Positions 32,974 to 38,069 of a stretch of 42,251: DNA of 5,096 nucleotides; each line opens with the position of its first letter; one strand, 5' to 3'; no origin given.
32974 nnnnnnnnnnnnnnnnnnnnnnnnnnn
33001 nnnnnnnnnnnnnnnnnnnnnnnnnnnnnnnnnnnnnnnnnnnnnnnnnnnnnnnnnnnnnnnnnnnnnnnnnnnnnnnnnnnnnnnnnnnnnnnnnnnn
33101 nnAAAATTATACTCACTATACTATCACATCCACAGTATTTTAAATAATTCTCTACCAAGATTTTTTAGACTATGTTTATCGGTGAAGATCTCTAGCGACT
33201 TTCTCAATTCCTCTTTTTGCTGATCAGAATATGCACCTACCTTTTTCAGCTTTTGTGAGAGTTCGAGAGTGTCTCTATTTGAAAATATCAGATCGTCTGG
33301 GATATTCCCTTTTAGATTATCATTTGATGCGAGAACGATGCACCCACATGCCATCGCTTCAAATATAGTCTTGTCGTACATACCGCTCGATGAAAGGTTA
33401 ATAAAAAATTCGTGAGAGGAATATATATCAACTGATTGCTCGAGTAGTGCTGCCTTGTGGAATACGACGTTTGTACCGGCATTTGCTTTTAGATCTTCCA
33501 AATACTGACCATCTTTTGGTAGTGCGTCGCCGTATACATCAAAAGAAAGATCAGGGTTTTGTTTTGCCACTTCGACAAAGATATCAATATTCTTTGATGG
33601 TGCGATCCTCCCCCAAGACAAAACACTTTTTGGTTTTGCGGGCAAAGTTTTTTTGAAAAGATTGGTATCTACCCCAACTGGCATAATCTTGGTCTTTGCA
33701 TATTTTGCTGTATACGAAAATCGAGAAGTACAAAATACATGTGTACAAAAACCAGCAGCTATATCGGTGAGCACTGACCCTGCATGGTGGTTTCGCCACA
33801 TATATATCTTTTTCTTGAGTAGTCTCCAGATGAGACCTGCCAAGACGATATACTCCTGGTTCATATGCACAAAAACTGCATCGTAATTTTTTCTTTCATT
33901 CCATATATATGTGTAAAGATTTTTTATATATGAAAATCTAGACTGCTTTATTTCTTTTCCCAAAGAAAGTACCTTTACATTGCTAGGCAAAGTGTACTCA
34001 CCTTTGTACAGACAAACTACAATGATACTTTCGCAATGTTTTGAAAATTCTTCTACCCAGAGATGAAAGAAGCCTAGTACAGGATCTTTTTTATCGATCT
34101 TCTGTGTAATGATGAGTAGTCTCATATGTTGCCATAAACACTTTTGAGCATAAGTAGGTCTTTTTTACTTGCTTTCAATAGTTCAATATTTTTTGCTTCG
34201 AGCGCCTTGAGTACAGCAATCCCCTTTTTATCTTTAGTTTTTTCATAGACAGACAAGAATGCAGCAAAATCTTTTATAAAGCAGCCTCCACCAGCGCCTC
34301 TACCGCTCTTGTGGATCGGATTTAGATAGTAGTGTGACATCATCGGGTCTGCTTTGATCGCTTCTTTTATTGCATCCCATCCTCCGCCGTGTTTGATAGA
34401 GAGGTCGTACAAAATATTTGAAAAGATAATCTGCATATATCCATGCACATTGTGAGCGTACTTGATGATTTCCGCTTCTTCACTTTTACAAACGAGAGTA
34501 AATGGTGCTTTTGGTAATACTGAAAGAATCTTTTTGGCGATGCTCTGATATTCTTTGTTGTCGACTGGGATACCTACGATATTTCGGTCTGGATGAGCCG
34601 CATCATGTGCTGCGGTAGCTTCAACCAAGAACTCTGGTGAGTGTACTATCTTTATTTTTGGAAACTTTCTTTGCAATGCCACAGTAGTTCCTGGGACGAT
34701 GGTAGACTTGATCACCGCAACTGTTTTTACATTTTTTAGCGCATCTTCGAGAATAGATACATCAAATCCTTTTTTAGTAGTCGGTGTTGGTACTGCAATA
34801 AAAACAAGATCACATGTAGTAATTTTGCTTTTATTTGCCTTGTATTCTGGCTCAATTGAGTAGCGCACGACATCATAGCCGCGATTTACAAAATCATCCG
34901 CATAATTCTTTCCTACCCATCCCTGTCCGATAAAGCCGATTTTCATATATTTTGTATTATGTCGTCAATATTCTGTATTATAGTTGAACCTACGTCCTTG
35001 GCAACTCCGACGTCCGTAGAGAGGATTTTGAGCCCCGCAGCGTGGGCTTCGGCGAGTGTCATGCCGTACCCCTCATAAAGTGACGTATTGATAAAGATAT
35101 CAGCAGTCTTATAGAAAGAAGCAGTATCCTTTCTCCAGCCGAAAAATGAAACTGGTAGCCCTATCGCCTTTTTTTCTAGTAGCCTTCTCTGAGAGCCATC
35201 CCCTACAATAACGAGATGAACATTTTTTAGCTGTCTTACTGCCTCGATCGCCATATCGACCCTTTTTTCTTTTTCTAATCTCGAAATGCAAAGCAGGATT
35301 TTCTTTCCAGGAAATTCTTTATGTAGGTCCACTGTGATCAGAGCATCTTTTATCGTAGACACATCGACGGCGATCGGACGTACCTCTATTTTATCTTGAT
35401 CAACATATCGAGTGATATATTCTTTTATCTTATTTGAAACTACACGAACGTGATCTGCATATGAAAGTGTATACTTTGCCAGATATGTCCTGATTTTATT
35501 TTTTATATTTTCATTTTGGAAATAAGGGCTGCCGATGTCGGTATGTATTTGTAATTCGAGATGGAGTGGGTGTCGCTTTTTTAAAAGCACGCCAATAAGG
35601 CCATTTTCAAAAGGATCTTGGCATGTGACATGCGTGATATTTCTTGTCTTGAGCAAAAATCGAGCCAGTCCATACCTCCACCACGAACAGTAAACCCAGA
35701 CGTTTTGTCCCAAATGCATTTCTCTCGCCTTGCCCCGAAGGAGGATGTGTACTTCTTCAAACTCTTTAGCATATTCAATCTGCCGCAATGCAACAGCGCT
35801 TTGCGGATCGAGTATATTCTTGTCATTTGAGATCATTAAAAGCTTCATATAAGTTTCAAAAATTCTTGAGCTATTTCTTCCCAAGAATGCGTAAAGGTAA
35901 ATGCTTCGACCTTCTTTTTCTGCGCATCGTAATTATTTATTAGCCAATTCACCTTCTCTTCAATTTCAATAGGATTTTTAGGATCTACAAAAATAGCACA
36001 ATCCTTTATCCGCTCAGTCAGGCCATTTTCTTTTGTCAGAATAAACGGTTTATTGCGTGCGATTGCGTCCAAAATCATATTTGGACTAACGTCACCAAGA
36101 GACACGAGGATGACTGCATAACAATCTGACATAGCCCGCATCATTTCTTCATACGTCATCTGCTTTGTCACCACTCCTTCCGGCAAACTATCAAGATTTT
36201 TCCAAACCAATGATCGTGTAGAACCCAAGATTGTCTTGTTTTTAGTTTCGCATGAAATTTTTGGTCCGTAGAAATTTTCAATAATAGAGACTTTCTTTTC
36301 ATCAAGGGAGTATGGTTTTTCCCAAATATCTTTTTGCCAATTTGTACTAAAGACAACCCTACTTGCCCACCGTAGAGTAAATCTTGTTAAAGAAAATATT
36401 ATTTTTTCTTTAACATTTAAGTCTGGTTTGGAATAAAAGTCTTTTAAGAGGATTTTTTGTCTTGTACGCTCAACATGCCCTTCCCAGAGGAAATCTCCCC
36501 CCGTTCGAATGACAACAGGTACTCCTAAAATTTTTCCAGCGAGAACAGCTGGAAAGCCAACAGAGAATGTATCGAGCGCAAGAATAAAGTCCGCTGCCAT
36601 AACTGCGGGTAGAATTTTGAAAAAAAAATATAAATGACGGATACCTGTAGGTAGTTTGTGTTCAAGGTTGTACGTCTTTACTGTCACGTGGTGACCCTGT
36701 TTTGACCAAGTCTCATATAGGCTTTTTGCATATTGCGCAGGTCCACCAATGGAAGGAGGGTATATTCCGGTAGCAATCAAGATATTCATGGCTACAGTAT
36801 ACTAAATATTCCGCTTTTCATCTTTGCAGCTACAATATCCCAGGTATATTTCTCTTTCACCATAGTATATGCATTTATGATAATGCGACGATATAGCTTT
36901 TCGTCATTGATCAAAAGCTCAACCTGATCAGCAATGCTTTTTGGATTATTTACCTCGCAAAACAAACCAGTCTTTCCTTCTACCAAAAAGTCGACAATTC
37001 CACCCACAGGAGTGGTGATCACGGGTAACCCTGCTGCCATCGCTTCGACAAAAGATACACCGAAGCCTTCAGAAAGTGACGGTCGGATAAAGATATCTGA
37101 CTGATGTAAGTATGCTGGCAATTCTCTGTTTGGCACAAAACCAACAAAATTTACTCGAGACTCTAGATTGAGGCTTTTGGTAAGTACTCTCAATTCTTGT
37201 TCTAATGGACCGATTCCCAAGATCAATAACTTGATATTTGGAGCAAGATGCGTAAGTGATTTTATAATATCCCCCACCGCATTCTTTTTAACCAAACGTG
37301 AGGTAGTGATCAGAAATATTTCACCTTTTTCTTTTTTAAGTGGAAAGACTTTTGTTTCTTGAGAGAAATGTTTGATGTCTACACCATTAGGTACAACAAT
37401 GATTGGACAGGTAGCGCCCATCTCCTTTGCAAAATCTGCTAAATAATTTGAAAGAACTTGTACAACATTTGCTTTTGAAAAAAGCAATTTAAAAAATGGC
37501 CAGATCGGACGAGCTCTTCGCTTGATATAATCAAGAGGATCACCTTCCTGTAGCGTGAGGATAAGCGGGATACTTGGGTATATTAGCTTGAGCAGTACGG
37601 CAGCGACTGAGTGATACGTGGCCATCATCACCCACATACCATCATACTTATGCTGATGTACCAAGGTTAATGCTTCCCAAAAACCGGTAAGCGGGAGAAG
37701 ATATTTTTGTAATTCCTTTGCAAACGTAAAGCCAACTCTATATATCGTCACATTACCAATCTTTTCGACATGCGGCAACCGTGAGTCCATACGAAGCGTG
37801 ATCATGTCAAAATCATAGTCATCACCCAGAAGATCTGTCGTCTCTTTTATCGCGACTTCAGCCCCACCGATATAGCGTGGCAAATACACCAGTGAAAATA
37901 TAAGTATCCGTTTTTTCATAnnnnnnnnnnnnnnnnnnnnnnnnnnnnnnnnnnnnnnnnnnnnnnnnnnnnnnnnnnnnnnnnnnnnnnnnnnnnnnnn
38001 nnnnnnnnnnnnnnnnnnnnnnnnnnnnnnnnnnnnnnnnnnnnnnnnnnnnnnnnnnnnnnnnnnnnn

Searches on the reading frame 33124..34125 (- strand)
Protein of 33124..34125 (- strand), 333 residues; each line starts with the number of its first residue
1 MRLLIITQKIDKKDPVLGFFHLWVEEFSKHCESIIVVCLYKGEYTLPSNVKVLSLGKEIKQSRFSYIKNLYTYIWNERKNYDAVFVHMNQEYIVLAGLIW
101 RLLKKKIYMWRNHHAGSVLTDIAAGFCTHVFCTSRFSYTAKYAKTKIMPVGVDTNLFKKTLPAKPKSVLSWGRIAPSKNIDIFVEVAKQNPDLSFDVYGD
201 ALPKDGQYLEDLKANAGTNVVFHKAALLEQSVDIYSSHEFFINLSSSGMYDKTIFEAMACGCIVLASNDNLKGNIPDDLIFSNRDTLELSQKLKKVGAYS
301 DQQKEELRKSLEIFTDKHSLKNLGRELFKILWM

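Call 6: search_protein_families(library=pfam, proteins=[window:33124-34125:-], max_evalue=0.01)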
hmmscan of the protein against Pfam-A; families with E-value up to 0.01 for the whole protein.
window:33124-34125:- (333 aa): 4 families
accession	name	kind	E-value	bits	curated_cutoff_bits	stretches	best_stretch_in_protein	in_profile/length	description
PF00534.26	Glycos_transf_1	-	2.3e-10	40.7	26.4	1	155-269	5-124/172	Glycosyl transferases group 1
PF13692.12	Glyco_trans_1_4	-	4.1e-09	37.3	27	1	166-294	2-137/142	Glycosyl transferases group 1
PF13524.12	Glyco_trans_1_2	-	7.2e-09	36.2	25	1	183-322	5-137/144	Glycosyl transferase-like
PF13477.12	Glyco_trans_4_2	-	0.00097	19.8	23.4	1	23-105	16-99/139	Glycosyl transferase 4-like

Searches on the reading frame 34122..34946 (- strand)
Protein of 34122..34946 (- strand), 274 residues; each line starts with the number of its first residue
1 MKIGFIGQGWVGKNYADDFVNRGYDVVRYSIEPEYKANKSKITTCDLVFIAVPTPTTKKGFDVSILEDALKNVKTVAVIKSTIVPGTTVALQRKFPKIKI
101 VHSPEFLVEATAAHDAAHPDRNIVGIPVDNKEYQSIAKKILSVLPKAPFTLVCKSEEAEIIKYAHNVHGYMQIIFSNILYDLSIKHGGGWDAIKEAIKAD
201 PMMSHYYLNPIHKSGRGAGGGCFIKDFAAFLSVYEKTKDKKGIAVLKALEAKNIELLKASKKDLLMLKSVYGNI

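Call 6: search_protein_families(library=pfam, proteins=[window:34122-34946:-], max_evalue=0.01)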
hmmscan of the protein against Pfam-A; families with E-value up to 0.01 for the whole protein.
window:34122-34946:- (274 aa): 3 families
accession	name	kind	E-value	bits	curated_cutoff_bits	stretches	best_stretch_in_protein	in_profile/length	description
PF03721.20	UDPG_MGDP_dh_N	-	4.1e-18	66.1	27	1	39-132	71-181/187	UDP-glucose/GDP-mannose dehydrogenase family, NAD binding domain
PF00984.24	UDPG_MGDP_dh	-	1.5e-11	44.6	25.4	1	156-238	1-79/94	UDP-glucose/GDP-mannose dehydrogenase family, central domain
PF03807.23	F420_oxidored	-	0.0023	18.9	21.6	0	2-53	1-68/94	NADP oxidoreductase coenzyme F420-dependent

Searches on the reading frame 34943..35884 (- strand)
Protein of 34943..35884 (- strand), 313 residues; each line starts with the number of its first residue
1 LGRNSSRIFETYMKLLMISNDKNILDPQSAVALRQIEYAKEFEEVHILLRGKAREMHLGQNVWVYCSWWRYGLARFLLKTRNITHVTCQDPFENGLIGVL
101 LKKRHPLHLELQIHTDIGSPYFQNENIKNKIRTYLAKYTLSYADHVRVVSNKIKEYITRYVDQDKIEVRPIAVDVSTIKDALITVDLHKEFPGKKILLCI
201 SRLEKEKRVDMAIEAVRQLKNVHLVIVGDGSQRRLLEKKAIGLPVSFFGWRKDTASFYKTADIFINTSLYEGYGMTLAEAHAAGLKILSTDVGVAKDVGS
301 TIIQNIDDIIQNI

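Call 7: search_protein_families(library=pfam, proteins=[window:34943-35884:-], max_evalue=0.01)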
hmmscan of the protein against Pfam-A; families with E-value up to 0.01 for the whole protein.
window:34943-35884:- (313 aa): 5 families
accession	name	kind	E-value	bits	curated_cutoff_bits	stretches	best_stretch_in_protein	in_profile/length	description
PF13692.12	Glyco_trans_1_4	-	1.5e-23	84.1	27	1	195-296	2-113/142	Glycosyl transferases group 1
PF00534.26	Glycos_transf_1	-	7.1e-23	81.4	26.4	1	190-298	11-130/172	Glycosyl transferases group 1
PF13439.12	Glyco_transf_4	-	1.2e-08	35.6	28.5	1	67-176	57-169/170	Glycosyltransferase Family 4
PF20706.3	GT4-conflict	-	1.4e-05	24.7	26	1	140-297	144-319/385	Family 4 Glycosyltransferase in conflict systems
PF13579.12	Glyco_trans_4_4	-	0.00019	22.3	29.7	1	72-170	62-156/158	Glycosyl transferase 4-like domain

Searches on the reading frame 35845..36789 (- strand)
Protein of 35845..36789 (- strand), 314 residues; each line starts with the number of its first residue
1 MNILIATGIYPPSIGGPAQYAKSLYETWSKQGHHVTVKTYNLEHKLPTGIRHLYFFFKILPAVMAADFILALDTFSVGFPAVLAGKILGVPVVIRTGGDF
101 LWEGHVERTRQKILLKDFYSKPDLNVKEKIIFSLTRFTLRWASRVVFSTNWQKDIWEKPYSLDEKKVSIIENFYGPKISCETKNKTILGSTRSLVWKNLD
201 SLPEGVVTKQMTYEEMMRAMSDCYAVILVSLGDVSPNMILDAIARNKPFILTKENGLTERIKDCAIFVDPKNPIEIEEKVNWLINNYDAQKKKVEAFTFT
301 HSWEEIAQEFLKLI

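Call 7: search_protein_families(library=pfam, proteins=[window:35845-36789:-], max_evalue=0.01)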
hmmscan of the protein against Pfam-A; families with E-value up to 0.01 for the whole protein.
window:35845-36789:- (314 aa): 4 families
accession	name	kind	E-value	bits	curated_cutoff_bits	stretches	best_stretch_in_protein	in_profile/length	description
PF13439.12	Glyco_transf_4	-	1.7e-08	35.1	28.5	1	14-173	1-165/170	Glycosyltransferase Family 4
PF00534.26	Glycos_transf_1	-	1.6e-06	28.2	26.4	1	207-292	77-164/172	Glycosyl transferases group 1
PF13692.12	Glyco_trans_1_4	-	5.2e-06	27.2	27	1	201-286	56-142/142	Glycosyl transferases group 1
PF13579.12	Glyco_trans_4_4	-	1.3e-05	26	29.7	0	15-168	1-153/158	Glycosyl transferase 4-like domain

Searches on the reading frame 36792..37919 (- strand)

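Call 7: search_protein_families(library=pfam, proteins=[window:36792-37919:-], max_evalue=0.01)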
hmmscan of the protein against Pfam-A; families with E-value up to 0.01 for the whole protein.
window:36792-37919:- (375 aa): 6 families
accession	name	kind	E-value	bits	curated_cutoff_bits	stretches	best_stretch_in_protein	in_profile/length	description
PF00534.26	Glycos_transf_1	-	6.2e-43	146.7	26.4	1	187-352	2-171/172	Glycosyl transferases group 1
PF13692.12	Glyco_trans_1_4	-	1.4e-31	110.1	27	1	203-339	4-142/142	Glycosyl transferases group 1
PF13439.12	Glyco_transf_4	-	2.9e-13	50.6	28.5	1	17-183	1-169/170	Glycosyltransferase Family 4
PF13524.12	Glyco_trans_1_2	-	8e-11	42.5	25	1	220-367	7-142/144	Glycosyl transferase-like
PF20706.3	GT4-conflict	-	1.5e-09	37.7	26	1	214-315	220-323/385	Family 4 Glycosyltransferase in conflict systems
PF13579.12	Glyco_trans_4_4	-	8.9e-09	36.3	29.7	1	18-179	1-158/158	Glycosyl transferase 4-like domain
